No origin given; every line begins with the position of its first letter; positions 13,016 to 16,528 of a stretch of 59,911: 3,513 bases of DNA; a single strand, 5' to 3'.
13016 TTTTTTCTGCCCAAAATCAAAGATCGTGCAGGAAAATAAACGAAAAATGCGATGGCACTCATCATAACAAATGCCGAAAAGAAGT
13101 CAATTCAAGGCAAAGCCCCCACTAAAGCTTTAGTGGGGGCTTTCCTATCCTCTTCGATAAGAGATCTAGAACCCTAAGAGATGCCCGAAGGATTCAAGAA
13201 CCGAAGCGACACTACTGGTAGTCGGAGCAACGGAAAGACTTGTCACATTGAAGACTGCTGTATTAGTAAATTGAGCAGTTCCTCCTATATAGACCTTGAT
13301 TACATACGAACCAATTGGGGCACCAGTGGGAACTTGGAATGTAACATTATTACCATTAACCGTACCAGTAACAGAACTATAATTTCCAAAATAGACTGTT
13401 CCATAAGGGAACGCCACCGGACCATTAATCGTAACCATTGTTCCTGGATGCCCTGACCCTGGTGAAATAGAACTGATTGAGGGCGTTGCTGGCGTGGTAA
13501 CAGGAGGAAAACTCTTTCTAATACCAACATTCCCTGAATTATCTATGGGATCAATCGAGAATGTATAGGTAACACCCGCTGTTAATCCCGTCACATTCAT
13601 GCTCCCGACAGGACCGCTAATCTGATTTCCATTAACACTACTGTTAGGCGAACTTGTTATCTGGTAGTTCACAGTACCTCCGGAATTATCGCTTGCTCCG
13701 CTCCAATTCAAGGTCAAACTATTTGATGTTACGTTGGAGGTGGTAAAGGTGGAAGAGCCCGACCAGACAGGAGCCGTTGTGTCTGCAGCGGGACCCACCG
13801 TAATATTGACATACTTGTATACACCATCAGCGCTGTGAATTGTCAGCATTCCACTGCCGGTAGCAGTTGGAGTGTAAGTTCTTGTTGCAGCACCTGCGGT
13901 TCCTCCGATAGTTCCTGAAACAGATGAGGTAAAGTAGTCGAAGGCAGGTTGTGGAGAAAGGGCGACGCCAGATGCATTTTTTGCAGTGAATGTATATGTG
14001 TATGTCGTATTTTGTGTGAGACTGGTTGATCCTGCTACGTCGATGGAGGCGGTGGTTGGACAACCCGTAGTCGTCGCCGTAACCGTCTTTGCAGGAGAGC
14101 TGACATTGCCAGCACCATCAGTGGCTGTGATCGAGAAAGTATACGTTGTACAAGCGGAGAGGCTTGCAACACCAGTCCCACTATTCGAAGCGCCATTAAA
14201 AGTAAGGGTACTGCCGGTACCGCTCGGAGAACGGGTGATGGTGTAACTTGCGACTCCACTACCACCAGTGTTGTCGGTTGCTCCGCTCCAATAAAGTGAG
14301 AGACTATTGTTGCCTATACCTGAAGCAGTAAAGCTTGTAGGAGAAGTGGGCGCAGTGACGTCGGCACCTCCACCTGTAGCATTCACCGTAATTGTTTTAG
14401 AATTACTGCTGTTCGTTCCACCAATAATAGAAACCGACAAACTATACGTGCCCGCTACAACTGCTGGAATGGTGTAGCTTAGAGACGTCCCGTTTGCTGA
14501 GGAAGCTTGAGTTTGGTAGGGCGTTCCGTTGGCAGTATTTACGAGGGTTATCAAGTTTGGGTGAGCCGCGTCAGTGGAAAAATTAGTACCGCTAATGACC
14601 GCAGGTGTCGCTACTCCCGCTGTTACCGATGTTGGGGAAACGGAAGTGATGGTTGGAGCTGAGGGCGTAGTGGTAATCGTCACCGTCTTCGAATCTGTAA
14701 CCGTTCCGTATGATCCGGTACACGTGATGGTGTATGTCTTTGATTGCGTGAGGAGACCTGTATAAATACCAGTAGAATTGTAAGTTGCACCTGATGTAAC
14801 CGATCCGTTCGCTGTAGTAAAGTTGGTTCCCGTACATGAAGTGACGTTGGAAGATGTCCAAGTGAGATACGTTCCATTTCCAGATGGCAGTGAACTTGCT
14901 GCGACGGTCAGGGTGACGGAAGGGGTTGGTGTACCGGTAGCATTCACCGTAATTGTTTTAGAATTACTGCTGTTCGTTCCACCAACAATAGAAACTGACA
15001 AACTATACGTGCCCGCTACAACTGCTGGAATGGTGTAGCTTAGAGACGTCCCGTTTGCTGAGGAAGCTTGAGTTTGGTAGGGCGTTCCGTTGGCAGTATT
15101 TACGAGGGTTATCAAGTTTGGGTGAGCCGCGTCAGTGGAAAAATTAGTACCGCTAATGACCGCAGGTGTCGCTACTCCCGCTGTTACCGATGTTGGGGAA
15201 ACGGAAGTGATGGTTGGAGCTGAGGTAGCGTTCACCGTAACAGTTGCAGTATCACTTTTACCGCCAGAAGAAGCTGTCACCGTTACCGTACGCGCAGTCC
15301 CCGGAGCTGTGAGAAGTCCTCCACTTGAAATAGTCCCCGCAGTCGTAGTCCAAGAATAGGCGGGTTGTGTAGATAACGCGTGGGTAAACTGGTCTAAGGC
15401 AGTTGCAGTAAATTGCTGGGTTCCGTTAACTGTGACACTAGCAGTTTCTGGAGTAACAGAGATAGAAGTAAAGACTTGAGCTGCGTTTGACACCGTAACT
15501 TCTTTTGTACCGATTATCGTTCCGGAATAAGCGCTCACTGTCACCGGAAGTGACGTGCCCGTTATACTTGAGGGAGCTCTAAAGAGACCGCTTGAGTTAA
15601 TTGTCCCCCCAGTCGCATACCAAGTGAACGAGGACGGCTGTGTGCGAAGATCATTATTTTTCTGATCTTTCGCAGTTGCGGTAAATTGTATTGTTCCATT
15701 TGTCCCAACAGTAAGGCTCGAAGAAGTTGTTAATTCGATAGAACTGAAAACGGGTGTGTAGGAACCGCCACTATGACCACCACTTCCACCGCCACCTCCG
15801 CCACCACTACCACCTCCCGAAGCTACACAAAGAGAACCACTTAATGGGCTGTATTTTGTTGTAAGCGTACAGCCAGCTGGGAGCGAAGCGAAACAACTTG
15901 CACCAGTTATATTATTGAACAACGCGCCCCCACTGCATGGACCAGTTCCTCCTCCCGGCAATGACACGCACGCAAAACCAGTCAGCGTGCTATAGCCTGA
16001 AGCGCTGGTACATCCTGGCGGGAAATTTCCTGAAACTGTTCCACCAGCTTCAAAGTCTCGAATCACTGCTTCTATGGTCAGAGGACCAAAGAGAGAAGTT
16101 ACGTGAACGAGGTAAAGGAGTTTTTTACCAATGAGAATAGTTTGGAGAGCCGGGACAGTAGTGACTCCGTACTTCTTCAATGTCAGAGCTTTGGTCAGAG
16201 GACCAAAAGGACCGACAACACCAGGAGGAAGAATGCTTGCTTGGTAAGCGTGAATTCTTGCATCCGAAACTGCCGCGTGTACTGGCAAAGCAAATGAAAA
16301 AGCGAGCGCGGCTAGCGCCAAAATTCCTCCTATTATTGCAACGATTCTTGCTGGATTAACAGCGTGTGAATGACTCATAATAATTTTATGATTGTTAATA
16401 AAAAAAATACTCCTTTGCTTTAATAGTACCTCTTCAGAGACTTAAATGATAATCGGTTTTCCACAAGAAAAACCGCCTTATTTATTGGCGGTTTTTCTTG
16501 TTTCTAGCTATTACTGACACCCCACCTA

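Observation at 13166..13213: Shared C-terminal motif [VI]LE[SA]FGH[LF]LGF-COOH on Sec-secreted giant proteins: candidate new sorting or anchoring tag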

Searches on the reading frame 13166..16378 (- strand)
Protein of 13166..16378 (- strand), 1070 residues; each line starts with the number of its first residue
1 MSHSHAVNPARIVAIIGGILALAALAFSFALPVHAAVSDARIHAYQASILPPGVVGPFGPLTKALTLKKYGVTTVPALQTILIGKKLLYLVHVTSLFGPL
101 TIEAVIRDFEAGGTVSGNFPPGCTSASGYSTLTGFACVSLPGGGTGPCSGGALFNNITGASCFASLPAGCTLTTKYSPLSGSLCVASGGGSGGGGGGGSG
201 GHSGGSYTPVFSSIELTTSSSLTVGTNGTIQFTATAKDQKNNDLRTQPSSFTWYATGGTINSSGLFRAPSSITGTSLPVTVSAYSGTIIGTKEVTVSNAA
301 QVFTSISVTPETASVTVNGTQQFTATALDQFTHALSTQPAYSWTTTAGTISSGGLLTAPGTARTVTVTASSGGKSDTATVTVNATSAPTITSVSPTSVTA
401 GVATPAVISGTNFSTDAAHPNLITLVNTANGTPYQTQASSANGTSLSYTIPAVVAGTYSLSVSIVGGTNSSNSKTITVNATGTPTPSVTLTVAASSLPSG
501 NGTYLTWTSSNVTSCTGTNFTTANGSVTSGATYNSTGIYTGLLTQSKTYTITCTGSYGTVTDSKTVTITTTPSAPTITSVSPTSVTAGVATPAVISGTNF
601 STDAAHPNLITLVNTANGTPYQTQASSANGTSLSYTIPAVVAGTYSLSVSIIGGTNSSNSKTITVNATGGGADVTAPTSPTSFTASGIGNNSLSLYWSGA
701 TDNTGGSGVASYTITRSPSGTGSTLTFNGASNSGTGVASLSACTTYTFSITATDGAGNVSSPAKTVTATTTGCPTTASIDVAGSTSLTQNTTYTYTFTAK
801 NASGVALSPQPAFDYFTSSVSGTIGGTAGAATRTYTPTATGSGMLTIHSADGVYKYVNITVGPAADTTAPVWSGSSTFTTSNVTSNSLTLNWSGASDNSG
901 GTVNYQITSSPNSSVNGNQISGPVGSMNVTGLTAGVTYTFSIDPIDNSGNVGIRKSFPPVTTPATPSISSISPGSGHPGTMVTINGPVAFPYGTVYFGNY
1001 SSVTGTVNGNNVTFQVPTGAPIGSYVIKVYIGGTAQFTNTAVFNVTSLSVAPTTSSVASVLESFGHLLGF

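Call 4: search_protein_families(library=ncbifam, proteins=[window:13166-16378:-], max_evalue=1)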
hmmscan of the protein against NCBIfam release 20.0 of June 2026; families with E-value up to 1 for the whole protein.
window:13166-16378:- (1070 aa): 2 families
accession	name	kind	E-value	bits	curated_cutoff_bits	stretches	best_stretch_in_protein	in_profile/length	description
NF041611.1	exoglucan_CbhB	equivalog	3.2e-05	22.2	1950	2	570-807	697-922/997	exoglucanase CbhB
TIGR03562.1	osmo_induc_OsmC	subfamily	0.6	10.2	85.8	0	433-481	32-80/137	OsmC family peroxiredoxin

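Call 5: search_protein_families(library=pfam, proteins=[window:13166-16378:-], max_evalue=0.1)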
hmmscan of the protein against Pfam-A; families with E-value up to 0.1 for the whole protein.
window:13166-16378:- (1070 aa): 9 families
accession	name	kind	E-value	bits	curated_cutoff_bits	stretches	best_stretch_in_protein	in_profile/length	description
PF00041.27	fn3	-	2.9e-14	53.5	25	2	878-945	6-69/84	Fibronectin type III domain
PF01833.30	TIG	-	2.2e-08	34.4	20.9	3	966-1041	1-80/84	IPT/TIG domain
PF14686.12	fn3_3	-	1.2e-06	28.6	24.4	2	429-484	22-73/75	Polysaccharide lyase family 4, domain II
PF11721.14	Malectin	-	0.00083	19.8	23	0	425-462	46-81/163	Malectin domain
PF05587.19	Anth_Ig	-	0.0044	17.8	26.9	0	386-479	2-96/102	Anthrax receptor extracellular domain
PF01835.25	MG2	-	0.0044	17.8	32.8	0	1003-1045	54-96/96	MG2 domain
PF25059.1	FN3_DSCAM-DSCAML_C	-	0.019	15.7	39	0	709-772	20-84/89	DSCAM/DSCAML C-terminal Fn3-like domain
PF22354.1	Eas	-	0.029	15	27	0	636-671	28-63/74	Hydrophobin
PF17911.6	Ski2_N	-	0.032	14.4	23.1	1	261-321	12-76/134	Ski2 N-terminal region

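Call 29: find_homologous_proteins(query=window:13166-16378:-, max_evalue=0.001)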
Query window:13166-16378:- (1070 aa): 169 proteins with E <= 0.001 among 8000 candidates; the best 120 are listed.
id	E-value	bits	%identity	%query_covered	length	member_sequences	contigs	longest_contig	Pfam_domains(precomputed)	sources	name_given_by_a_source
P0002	5.1e-86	308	37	54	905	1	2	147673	-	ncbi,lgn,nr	ncbi:MAG: hypothetical protein PHV93_01175 [Candidatus Pacebacteria bacterium]|nr:hypothetical prote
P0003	8.1e-84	300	41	15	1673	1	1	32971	PF02368.25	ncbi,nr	ncbi:MAG TPA: Ig-like domain-containing protein [Gemmatimonadales bacterium]|nr:Ig-like domain-conta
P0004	2.0e-64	236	53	7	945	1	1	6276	PF21027.4,PF22352.3,PF00801.27,PF18911.7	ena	-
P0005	2.6e-64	236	42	16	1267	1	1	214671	PF06280.19,PF02368.25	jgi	jgi:hypothetical protein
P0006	1.5e-58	217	28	54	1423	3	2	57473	PF26182.1,PF26549.1,PF02369.23,PF21461.4,PF25354.2,PF22359.3,PF02368.25,PF26918.1,PF09134.17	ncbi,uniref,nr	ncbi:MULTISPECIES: Ig-like domain-containing protein [unclassified Methanoculleus]|uniref:Ig-like do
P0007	2.8e-57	213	42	15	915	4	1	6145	PF02369.23,PF01835.26,PF09134.17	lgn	-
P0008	5.3e-52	195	33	16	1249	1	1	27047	PF06280.19,PF14099.14,PF02368.25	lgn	-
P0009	6.9e-52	195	29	59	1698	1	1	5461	PF07495.20,PF04015.18,PF22352.3,PF00801.27,PF06452.17,PF12819.14,PF11721.15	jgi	jgi:uncharacterized repeat protein (TIGR02543 family)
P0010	6.7e-50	188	31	43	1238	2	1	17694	PF14099.14,PF02368.25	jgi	jgi:hypothetical protein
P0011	6.8e-50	188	45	18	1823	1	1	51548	PF07679.23,PF13895.13,PF16586.12,PF13927.13,PF03160.21,PF05345.19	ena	-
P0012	3.8e-49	186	38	17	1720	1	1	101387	PF07495.20,PF15418.13,PF22352.3,PF00801.27,PF08329.17,PF19077.7,PF18911.7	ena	-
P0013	6.6e-49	185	40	12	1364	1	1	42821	PF02368.25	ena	-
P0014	1.3e-47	181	39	35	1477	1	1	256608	PF22352.3,PF00801.27,PF17957.8,PF02368.25,PF18911.7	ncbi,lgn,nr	ncbi:MAG: PKD domain-containing protein [Candidatus Pacebacteria bacterium]|nr:PKD domain-containing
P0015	2.4e-45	173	37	28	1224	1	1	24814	PF02368.25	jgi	jgi:hypothetical protein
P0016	2.7e-44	170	29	31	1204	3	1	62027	PF02368.25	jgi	-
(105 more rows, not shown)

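Call 32: find_encoding_contigs(protein=P0002, flank=10000, max_places=4)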
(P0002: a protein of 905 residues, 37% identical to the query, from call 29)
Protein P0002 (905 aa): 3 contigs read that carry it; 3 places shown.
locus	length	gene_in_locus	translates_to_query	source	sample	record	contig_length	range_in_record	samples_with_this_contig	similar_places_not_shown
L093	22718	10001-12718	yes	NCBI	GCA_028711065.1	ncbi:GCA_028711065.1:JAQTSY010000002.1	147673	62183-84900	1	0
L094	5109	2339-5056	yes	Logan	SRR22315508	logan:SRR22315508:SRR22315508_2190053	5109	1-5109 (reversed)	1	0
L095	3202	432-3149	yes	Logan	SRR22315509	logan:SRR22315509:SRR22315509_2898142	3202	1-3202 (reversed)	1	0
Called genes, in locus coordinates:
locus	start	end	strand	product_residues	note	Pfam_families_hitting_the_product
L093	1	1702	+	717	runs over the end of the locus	PF00009:GTP_EFTU, PF03144:GTP_EFTU_D2, PF22042:EF-G_D2, PF14492:EFG_III, PF16658:RF3_C (weak), PF03764:EFG_IV, PF00679:EFG_C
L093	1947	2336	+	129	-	-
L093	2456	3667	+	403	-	-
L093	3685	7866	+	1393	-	-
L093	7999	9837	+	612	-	-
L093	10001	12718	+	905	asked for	-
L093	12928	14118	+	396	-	PF00009:GTP_EFTU, PF03144:GTP_EFTU_D2, PF03143:GTP_EFTU_D3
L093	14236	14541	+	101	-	PF00338:Ribosomal_S10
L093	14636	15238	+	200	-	PF00297:Ribosomal_L3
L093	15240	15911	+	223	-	PF00573:Ribosomal_L4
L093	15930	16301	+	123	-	PF00276:Ribosomal_L23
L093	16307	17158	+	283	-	PF00181:Ribosomal_L2_N, PF03947:Ribosomal_L2_C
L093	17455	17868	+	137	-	-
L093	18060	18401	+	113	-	PF00203:Ribosomal_S19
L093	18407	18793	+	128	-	PF00237:Ribosomal_L22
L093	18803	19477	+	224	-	PF07650:KH_2, PF00189:Ribosomal_S3_C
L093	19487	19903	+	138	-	PF00252:Ribosomal_L16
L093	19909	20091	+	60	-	PF00831:Ribosomal_L29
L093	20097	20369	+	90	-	PF00366:Ribosomal_S17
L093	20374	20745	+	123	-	PF00238:Ribosomal_L14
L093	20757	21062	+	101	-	PF00467:KOW, PF17136:ribosomal_L24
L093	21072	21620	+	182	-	PF00281:Ribosomal_L5, PF00673:Ribosomal_L5_C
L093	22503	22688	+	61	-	PF00253:Ribosomal_S14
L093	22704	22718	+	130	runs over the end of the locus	PF00410:Ribosomal_S8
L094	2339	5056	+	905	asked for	-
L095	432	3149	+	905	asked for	-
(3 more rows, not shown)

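Call 59: search_protein_families(library=pfam, proteins=[L093:10001-12715:+, L093:2456-3664:+, L093:3685-7863:+], max_evalue=0.01)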
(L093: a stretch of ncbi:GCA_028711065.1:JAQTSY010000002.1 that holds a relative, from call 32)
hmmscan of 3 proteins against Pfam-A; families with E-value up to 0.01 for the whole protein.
L093:10001-12715:+ (905 aa): 1 family
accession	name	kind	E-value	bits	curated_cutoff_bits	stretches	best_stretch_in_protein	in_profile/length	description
PF01471.23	PG_binding_1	-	6.7e-05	23.4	23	1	41-87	2-45/57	Putative peptidoglycan binding domain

L093:2456-3664:+ (403 aa): 0 families

L093:3685-7863:+ (1393 aa): 2 families
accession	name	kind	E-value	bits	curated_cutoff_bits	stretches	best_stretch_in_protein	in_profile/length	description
PF24514.1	SpaA_4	-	9.2e-05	23.7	27.3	1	996-1062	46-107/107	Prealbumin-like fold domain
PF19403.5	SpaA_2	-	0.00013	22.9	25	0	1065-1150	2-94/96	Prealbumin-like fold domain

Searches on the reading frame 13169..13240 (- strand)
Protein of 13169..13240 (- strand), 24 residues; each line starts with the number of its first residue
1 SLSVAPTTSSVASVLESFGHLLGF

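Call 57: search_solved_structures(query=A1, max_evalue=10, show_alignments=3)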
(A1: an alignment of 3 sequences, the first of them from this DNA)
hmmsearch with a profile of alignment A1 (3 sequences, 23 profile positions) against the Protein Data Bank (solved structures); distinct sequences matched with E-value up to 10: 0.

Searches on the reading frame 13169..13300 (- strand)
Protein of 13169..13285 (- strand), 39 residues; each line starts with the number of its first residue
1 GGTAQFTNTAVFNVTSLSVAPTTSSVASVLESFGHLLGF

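Call 6: search_protein_families(library=ncbifam, proteins=[window:13169-13285:-], max_evalue=10)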
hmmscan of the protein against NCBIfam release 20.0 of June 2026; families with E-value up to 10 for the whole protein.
seq(39 aa): 0 families

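Call 13: find_homologous_proteins(query=A2, max_evalue=10)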
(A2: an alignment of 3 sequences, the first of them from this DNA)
Query A2 (3 sequences): 22 candidates shared short words with the query, none scored E <= 10.

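Call 71: search_protein_families(library=pfam, proteins=[window:13169-13285:-], max_evalue=10)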
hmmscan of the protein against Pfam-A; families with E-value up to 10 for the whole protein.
seq(39 aa): 0 families

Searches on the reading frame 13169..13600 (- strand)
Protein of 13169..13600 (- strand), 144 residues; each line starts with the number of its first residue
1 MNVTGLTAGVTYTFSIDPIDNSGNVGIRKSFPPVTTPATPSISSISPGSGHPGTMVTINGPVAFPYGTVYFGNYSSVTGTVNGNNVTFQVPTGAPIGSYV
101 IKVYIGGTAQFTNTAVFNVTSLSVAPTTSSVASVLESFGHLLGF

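Call 69: predict_structure(protein=window:13169-13600:-)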
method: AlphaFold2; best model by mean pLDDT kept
length: 144 residues; sequences in the alignment: 1
mean_pLDDT: 41.2   pTM: 0.36
mean pLDDT of the five models: 41.2, 37.7, 37.0, 34.3, 32.7
residues with pLDDT >= 90: 0; 70-90: 0; 50-70: 27; < 50: 117
segments of 3 or more residues with pLDDT < 50: 1-55, 59-77, 91-133
pLDDT, mean of each block of 10 residues (from residue 1): 26 33 34 37 40 47 41 46 55 45 40 35 37 55 57
secondary structure, 60 per line:
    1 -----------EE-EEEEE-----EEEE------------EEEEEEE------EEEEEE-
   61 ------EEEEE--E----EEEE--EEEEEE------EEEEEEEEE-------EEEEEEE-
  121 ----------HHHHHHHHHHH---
elements in order: E15-19 E25-28 E41-47 E54-59 E67-71 E79-82 E85-90 E97-105 E113-119 H131-141
